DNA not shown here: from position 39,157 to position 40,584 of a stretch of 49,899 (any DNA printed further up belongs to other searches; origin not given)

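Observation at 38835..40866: DUF3800 gene inserted between tail chaperone and tape measure, bracketed by a duplicated frameshift segment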

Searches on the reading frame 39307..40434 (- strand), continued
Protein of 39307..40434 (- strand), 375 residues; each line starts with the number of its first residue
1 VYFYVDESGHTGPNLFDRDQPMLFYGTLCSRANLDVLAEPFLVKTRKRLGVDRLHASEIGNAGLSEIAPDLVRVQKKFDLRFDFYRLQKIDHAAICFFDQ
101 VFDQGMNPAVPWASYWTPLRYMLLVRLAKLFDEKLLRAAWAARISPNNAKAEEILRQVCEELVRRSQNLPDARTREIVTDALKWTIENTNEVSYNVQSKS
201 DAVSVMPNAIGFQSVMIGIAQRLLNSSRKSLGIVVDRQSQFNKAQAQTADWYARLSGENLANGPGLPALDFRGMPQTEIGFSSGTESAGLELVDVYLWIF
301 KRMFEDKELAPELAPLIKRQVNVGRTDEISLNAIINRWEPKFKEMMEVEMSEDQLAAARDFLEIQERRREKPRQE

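Call 60: fold_search(model_id=the predicted structure, library=pdb)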
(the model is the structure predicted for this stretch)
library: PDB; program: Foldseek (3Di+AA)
matches with E <= 10: 121; with E <= 0.001: 0
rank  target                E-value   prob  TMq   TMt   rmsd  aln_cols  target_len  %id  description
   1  8c9i                  7.2e-01  0.06  0.14  0.14  23.1       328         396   10  Cytochrome P450 CYP141A1 (Rv3121) from Mycobacterium tuberculosis (released 2024-02-07)
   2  1qoy                  1.4e+00  0.03  0.11  0.12  28.1       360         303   11  E.coli Hemolysin E (HlyE, ClyA, SheA) (released 2000-01-23)
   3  3k7x                  1.4e+00  0.02  0.09  0.10  21.8       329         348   11  Crystal structure of the Lin0763 protein from Listeria innocua. Northeast Structural Genomics Consortium Target LkR23. (released 2009-10-27)
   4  4phq_C                1.6e+00  0.02  0.11  0.12  24.4       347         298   12  ClyA CC6/264 ox (6-303) (released 2014-09-24)
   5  5gie_D                2.0e+00  0.05  0.15  0.21  19.3       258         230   10  Crystal structure of VDR in complex with DLAM-4P (P21 form) (released 2016-12-07)
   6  5k7v_A                2.1e+00  0.03  0.11  0.14  27.3       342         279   11  Computational Design of Self-Assembling Cyclic Protein Homooligomers (released 2017-04-12)
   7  6mp7_B                2.4e+00  0.03  0.11  0.10  18.3       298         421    8  Crystal structure of the E257A mutant of BlMan5B in complex with GlcNAc (soaking) (released 2019-01-30)
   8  4crv_B                2.4e+00  0.02  0.12  0.15  25.1       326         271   10  Complex of human CNOT9 and CNOT1 including two tryptophans (released 2014-05-07)
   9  2whm_A                2.5e+00  0.03  0.12  0.12  16.3       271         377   12  Cellvibrio japonicus Man26A E121A and E320G double mutant in complex with mannobiose (released 2009-05-26)
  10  9vzx_A                2.5e+00  0.02  0.10  0.14  20.1       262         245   11  Cryo-EM structure of TasH-tigRNA-gap dsDNA complex (released 2026-03-11)
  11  8tmc_D                2.5e+00  0.02  0.10  0.10  34.1       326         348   13  Cryo-EM structure of CorA in complex with conformation-specific synthetic antibody C12 and 20 mM MgCl2, State MG20-2 (released 2025-02-12)
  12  4phq_B                2.6e+00  0.02  0.10  0.13  24.0       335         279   12  ClyA CC6/264 ox (6-303) (released 2014-09-24)
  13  4isg                  2.8e+00  0.04  0.14  0.13  11.3       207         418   15  Human glucokinase in complex with novel activator (2S)-3-cyclohexyl-2-[4-(methylsulfonyl)-2-oxopiperazin-1-yl]-N-(1,3-th (released 2013-03-20)
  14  4phq_D                2.8e+00  0.02  0.10  0.12  24.9       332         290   11  ClyA CC6/264 ox (6-303) (released 2014-09-24)
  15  9k84_A                2.9e+00  0.07  0.15  0.24  22.5       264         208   12  Cryo-EM structure of designed zinc-induced filament Fiber-n6-Zn1-HEHE-44 (released 2025-10-29)
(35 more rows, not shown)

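Call 63: fold_search(model_id=the predicted structure, library=viral)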
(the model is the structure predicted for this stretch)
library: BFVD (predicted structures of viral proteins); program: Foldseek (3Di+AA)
matches with E <= 10: 210; with E <= 0.001: 1
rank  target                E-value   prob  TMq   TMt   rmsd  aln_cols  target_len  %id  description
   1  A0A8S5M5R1            6.4e-04  1.00  0.43  0.64   6.7       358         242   11  DUF3800 domain-containing protein [Siphoviridae sp. ctPJC19]
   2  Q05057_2              3.5e-01  0.06  0.10  0.05  22.6       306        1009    7  Genome polyprotein [Parsnip yellow fleck virus (isolate P-121)]
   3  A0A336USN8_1          6.3e-01  0.06  0.12  0.05  33.0       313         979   12  Polyprotein (Fragment) [Paroligolophus agrestis posalike virus 1]
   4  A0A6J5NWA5            6.6e-01  0.04  0.14  0.09  23.8       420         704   14  Uncharacterized protein [uncultured Caudovirales phage]
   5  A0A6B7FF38            8.5e-01  0.09  0.14  0.15  23.3       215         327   10  P3 protein (Fragment) [Wheat yellow mosaic virus]
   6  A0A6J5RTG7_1          8.9e-01  0.06  0.12  0.06  28.4       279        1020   14  Phage head morphogenesis domain containing protein [uncultured Caudovirales phage]
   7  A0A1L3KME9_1          1.0e+00  0.06  0.13  0.04  27.1       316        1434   10  (no name in the UniProt tables at hand)
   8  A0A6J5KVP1            1.2e+00  0.04  0.13  0.07  28.2       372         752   15  Uncharacterized protein [uncultured Caudovirales phage]
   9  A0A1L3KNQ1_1          1.2e+00  0.04  0.13  0.04  34.8       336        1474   11  (no name in the UniProt tables at hand)
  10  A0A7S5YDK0            1.3e+00  0.20  0.16  0.09  14.8       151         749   11  (no name in the UniProt tables at hand)
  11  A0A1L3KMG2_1          1.3e+00  0.04  0.12  0.04  20.7       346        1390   10  (no name in the UniProt tables at hand)
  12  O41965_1              1.4e+00  0.09  0.15  0.06  25.3       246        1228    9  Large tegument protein deneddylase [Murid herpesvirus 4]
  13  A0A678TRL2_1          1.5e+00  0.05  0.14  0.09  27.1       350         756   13  Polyprotein (Fragment) [Ornithogalum mosaic virus]
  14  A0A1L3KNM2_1          1.5e+00  0.03  0.11  0.06  27.3       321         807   13  (no name in the UniProt tables at hand)
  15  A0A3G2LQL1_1          1.5e+00  0.03  0.11  0.05  28.8       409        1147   12  Genome polyprotein (Fragment) [Rudphi virus 2]
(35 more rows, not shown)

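Call 71: find_encoding_contigs(protein=P0056, flank=6000, max_places=5)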
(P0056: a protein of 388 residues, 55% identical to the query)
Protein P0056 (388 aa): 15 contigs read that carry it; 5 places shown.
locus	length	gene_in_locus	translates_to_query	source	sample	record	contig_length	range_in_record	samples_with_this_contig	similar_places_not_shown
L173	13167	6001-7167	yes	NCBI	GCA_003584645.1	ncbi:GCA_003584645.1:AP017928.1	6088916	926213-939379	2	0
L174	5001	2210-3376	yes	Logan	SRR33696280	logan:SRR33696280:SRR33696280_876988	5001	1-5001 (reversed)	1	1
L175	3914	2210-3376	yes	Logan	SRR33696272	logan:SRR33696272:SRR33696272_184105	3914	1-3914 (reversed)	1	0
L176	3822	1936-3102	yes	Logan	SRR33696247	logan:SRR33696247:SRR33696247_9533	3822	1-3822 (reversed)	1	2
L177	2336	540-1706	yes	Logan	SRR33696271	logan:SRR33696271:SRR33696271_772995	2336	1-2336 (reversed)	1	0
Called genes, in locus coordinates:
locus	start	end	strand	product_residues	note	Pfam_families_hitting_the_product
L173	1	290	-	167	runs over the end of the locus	PF14252:DUF4347 (weak)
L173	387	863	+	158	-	PF13613:HTH_Tnp_4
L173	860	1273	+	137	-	PF13359:DDE_Tnp_4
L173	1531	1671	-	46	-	-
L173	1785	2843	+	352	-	PF05598:DUF772, PF01609:DDE_Tnp_1, PF13359:DDE_Tnp_4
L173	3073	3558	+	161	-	-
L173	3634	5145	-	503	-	PF13007:LZ_Tnp_IS66, PF13005:zf-IS66, PF03050:DDE_Tnp_IS66, PF13817:DDE_Tnp_IS66_C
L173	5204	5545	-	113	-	PF05717:TnpB_IS66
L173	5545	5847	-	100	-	-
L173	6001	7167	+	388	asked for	PF12686:DUF3800 (weak)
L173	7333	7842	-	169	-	-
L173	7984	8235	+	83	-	-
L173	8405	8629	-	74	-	-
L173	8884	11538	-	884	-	PF02463:SMC_N (weak), PF13175:AAA_15 (weak), PF13476:AAA_23, PF13514:AAA_27 (weak)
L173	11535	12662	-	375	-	PF00149:Metallophos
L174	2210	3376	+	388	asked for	PF12686:DUF3800 (weak)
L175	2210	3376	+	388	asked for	PF12686:DUF3800 (weak)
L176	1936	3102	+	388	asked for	PF12686:DUF3800 (weak)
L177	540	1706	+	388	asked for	PF12686:DUF3800 (weak)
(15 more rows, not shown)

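Call 72: find_encoding_contigs(protein=P0010, flank=6000, max_places=3)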
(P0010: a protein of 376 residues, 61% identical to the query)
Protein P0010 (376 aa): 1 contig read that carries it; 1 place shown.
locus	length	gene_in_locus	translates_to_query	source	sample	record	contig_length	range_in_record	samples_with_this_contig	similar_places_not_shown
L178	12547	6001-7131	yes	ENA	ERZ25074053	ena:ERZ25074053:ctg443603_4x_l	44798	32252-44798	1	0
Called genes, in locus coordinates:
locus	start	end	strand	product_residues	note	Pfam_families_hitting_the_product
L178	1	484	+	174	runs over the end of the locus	-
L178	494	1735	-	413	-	-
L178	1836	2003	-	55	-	-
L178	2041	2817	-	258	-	PF18335:SH3_13, PF13538:UvrD_C_2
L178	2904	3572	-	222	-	PF00665:rve (weak), PF13610:DDE_Tnp_IS240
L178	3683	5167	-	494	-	PF00078:RVT_1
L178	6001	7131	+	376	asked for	PF12686:DUF3800 (weak)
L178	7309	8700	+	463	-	PF06782:UPF0236 (weak)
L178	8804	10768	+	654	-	PF04879:Molybdop_Fe4S4, PF00384:Molybdopterin, PF01568:Molydop_binding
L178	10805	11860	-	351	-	PF01370:Epimerase, PF22917:PRISE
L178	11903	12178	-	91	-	-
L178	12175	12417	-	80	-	PF13751:DDE_Tnp_1_6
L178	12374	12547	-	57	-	?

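Call 78: search_protein_families(library=ncbifam, proteins=[window:39307-40434:-], max_evalue=0.01)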
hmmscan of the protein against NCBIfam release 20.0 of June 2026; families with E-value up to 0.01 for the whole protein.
window:39307-40434:- (375 aa): 0 families

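Call 83: search_dna_similar(query=window:39307-40434:-, collection=phages, mode=protein, max_evalue=0.001, max_rows=25)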
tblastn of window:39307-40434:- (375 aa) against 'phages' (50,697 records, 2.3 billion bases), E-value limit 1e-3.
No match.

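Call 84: search_dna_similar(query=window:39307-40434:-, collection=plasmids, mode=protein, max_evalue=1e-10, max_rows=25)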
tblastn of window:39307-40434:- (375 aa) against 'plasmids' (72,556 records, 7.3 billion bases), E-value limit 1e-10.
Records with a match: 2190; places in all: 2308; records where one place covers at least 80% of the query: 1714.
Best place of each record, by identity: 60-80% 1; <60% 2189.
By first word of the organism name: Escherichia 1001; Klebsiella 653; Salmonella 466; Citrobacter 12; Shigella 12; Serratia 6; Shinella 4; Rhizobium 4; Labrenzia 4; Enterobacter 3; and 22 more.
By predicted mobility (MOB-suite, as given by PLSDB): conjugative 1284; non-mobilizable 693; mobilizable 213.
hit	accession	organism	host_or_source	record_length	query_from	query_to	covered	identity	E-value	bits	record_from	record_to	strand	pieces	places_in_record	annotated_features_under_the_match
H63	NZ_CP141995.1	Cronobacter malonaticus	Moschus berezovskii,pure culure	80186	1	373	99%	48.5%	4e-112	366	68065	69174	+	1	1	DUF3800 domain-containing protein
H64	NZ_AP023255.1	Mesorhizobium sp. 131-3-5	Lotus japonicus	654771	1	370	99%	48.8%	9e-106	348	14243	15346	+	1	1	DUF3800 domain-containing protein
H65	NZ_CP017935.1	Klebsiella pneumoniae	Homo sapiens,Abdominal Abscess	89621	1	373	99%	48.3%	5e-111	363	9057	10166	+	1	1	DUF3800 domain-containing protein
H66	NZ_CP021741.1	Klebsiella pneumoniae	-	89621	1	373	99%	48.3%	5e-111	363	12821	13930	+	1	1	DUF3800 domain-containing protein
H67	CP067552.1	Klebsiella pneumoniae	Homo sapiens,wound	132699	1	373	99%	48.3%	5e-111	363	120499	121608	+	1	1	DUF3800 domain-containing protein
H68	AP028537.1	Serratia marcescens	Homo sapiens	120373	1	373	99%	48.3%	5e-108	355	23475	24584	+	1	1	hypothetical protein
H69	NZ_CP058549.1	Klebsiella pneumoniae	Manis javanica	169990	1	373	99%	48.3%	5e-108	355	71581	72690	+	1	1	DUF3800 domain-containing protein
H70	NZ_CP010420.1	Azotobacter chroococcum NCIMB 8003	cell culture,soil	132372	1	369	98%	48.6%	3e-110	361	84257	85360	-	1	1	DUF3800 domain-containing protein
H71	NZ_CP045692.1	Klebsiella pneumoniae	Homo sapiens,blood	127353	1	373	99%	48.0%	9e-111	362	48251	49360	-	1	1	DUF3800 domain-containing protein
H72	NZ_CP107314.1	Klebsiella pneumoniae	Homo sapiens,lavage fluid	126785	1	373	99%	48.0%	1e-107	353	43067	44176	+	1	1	DUF3800 domain-containing protein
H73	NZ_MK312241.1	Klebsiella pneumoniae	-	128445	1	373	99%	48.0%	1e-107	353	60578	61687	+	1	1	DUF3800 domain-containing protein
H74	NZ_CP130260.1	Klebsiella pneumoniae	elephant,mixed culture,feces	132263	1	373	99%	48.0%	1e-107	353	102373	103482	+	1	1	DUF3800 domain-containing protein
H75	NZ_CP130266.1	Klebsiella pneumoniae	elephant,mixed culture,feces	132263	1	373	99%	48.0%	1e-107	353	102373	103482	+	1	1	DUF3800 domain-containing protein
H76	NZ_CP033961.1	Klebsiella pneumoniae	Homo sapiens,stool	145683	1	373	99%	48.0%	1e-107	353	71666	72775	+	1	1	DUF3800 domain-containing protein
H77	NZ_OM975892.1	Klebsiella pneumoniae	-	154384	1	373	99%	48.0%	1e-107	353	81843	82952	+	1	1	DUF3800 domain-containing protein | hypothetical protein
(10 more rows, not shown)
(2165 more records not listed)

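Call 85: get_annotated_region(hit=H65, flank=7000)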
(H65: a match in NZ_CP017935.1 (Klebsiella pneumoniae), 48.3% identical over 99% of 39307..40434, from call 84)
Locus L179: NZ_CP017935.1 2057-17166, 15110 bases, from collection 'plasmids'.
description: Klebsiella pneumoniae strain CAV1016 plasmid pCAV1016-90, complete sequence
organism: Klebsiella pneumoniae (NCBI taxid 573)
taxonomy: Bacteria; Pseudomonadota; Gammaproteobacteria; Enterobacterales; Enterobacteriaceae; Klebsiella; Klebsiella pneumoniae
host: -; source: Homo sapiens,Abdominal Abscess; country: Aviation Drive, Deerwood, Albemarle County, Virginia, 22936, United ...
typing (MOB-suite, as given by PLSDB): non-mobilizable; replicon IncR
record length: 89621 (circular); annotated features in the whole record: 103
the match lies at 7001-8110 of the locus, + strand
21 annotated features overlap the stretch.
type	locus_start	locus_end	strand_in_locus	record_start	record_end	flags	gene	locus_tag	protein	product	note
CDS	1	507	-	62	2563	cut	ptsP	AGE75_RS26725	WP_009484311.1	phosphoenolpyruvate--protein phosphotransferase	GO:0009401 - phosphoenolpyruvate-dependent sugar phosphotransferase system [Evidence IEA]; GO:0006808 - regulation of ...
CDS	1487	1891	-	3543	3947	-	-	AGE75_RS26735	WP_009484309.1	helix-turn-helix domain-containing protein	-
CDS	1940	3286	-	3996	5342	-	-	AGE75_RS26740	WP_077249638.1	ISNCY family transposase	-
CDS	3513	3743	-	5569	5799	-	-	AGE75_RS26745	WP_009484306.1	hypothetical protein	-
CDS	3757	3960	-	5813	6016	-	-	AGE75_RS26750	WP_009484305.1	HHA domain-containing protein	-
CDS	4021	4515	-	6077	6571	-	-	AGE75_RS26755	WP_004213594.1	hypothetical protein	-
CDS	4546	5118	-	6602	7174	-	-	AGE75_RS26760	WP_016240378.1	hypothetical protein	-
CDS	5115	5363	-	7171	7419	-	-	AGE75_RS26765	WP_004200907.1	hypothetical protein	-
CDS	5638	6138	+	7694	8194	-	-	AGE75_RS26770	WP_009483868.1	HEPN family nuclease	-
CDS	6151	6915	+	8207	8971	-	-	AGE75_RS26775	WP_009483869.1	hypothetical protein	-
CDS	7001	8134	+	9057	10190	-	-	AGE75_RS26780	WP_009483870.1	DUF3800 domain-containing protein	-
CDS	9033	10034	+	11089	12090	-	-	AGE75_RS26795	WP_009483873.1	DUF4238 domain-containing protein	-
CDS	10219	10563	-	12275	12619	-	-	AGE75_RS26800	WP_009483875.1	hypothetical protein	-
CDS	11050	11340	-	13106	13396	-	-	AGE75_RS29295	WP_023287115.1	hypothetical protein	-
CDS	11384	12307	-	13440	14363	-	-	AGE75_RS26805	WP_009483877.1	hypothetical protein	-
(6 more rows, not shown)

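Call 86: get_annotated_region(hit=H64, flank=6000)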
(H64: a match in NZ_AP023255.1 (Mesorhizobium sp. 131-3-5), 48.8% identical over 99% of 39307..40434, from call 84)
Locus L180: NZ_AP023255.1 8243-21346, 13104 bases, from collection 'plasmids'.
description: Mesorhizobium sp. 131-3-5 plasmid MesoLj131c2, complete sequence
organism: Mesorhizobium sp. 131-3-5 (NCBI taxid 2744520)
taxonomy: Bacteria; Pseudomonadota; Alphaproteobacteria; Hyphomicrobiales; Phyllobacteriaceae; Mesorhizobium; Mesorhizobium sp. 131-3-5
host: -; source: Lotus japonicus; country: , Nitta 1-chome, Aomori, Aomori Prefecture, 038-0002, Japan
typing (MOB-suite, as given by PLSDB): non-mobilizable; mating-pair formation MPF_T
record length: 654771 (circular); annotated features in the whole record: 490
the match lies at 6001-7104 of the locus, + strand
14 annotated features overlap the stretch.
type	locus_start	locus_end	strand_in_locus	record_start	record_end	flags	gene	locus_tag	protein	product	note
CDS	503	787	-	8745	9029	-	-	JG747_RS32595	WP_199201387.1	type II toxin-antitoxin system RelE/ParE family toxin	GO:0030541 - plasmid partitioning [Evidence IEA]; GO:0051290 - protein heterotetramerization [Evidence IEA]; GO:0009432 ...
CDS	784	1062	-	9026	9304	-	-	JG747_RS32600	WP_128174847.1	antitoxin of toxin-antitoxin stability system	-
CDS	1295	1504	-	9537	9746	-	-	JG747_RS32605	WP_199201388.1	hypothetical protein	-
CDS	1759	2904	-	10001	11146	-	-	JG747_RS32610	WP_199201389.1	site-specific integrase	GO:0015074 - DNA integration [Evidence IEA]; GO:0006310 - DNA recombination [Evidence IEA]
CDS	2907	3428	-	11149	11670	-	-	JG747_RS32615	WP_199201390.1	GNAT family N-acetyltransferase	-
CDS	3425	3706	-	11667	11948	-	-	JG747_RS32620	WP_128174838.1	DUF1778 domain-containing protein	-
CDS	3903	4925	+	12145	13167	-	-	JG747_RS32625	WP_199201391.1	DUF1403 family protein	-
CDS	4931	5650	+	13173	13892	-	-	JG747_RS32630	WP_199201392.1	SMC-Scp complex subunit ScpB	-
CDS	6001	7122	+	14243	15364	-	-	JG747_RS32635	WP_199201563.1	DUF3800 domain-containing protein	-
CDS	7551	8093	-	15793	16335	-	hxsA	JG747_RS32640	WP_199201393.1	His-Xaa-Ser repeat protein HxsA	-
CDS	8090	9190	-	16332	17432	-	hxsC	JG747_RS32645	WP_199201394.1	His-Xaa-Ser system radical SAM maturase HxsC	-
CDS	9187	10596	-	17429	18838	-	hxsB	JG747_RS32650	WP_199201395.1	His-Xaa-Ser system radical SAM maturase HxsB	-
CDS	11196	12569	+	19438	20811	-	-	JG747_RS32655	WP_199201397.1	PleD family two-component system response regulator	GO:0000160 - phosphorelay signal transduction system [Evidence IEA]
CDS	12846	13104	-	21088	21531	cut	-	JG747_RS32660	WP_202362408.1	Mov34/MPN/PAD-1 family protein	-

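Call 87: search_dna_similar(query=window:39307-40434:-, collection=plasmids, mode=protein, max_evalue=1e-10, max_rows=30, rows=spread)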
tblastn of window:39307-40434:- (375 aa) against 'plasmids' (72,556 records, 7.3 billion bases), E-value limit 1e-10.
Records with a match: 2190; places in all: 2308; records where one place covers at least 80% of the query: 1714.
Best place of each record, by identity: 60-80% 1; <60% 2189.
By first word of the organism name: Escherichia 1001; Klebsiella 653; Salmonella 466; Citrobacter 12; Shigella 12; Serratia 6; Shinella 4; Rhizobium 4; Labrenzia 4; Enterobacter 3; and 22 more.
By predicted mobility (MOB-suite, as given by PLSDB): conjugative 1284; non-mobilizable 693; mobilizable 213.
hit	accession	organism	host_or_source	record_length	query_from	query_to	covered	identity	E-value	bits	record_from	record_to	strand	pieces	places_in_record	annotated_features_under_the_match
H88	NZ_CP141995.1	Cronobacter malonaticus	Moschus berezovskii,pure culure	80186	1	373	99%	48.5%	4e-112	366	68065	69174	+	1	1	DUF3800 domain-containing protein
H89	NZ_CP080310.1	Klebsiella pneumoniae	Homo sapiens,mixed culture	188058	1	373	99%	48.0%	1e-107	353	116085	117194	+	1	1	DUF3800 domain-containing protein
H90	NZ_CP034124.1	Klebsiella pneumoniae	Homo sapiens,respiratory tract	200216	1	373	99%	48.0%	1e-107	353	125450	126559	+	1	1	DUF3800 domain-containing protein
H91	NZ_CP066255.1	Klebsiella pneumoniae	Homo sapiens,urine sample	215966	1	373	99%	48.0%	1e-107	353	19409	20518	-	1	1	DUF3800 domain-containing protein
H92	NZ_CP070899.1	Klebsiella pneumoniae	Homo sapiens,cerebrospinal fluid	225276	1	373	99%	48.0%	1e-107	353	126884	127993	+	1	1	DUF3800 domain-containing protein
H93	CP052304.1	Klebsiella pneumoniae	Homo sapiens,blood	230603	1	373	99%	48.0%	1e-107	353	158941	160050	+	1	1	DUF3800 domain-containing protein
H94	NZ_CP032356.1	Klebsiella variicola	Homo sapiens,organism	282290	1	373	99%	48.0%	1e-107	353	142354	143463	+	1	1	DUF3800 domain-containing protein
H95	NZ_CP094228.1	Klebsiella pneumoniae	Homo sapiens,Erciyes University, ...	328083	1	373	99%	48.0%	1e-107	353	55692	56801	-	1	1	DUF3800 domain-containing protein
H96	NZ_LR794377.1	Salmonella enterica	-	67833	1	369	98%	47.7%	3e-108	355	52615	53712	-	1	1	DUF3800 domain-containing protein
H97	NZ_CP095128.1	Escherichia coli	Homo sapiens,Cell culture,Chronic wound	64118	1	369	98%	46.6%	2e-107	352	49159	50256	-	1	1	DUF3800 domain-containing protein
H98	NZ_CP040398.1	Escherichia coli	Homo sapiens,blood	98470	1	369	98%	46.6%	2e-107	352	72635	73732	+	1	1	DUF3800 domain-containing protein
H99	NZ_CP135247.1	Escherichia coli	Food,other,Pig ear pet treat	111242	1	369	98%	46.6%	2e-107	352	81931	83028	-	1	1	DUF3800 domain-containing protein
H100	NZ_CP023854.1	Escherichia coli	Homo sapiens,Bacterial isolate,UTI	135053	1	369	98%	46.6%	2e-107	352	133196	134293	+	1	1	DUF3800 domain-containing protein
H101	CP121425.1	Salmonella enterica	Litter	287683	1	354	94%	48.0%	9e-106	348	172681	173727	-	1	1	none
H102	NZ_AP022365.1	Escherichia coli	Homo sapiens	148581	2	346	92%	48.3%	2e-102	338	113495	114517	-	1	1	DUF3800 domain-containing protein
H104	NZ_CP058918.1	Escherichia coli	Homo sapiens,urine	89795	1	346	92%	47.8%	4e-102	337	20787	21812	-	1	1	DUF3800 domain-containing protein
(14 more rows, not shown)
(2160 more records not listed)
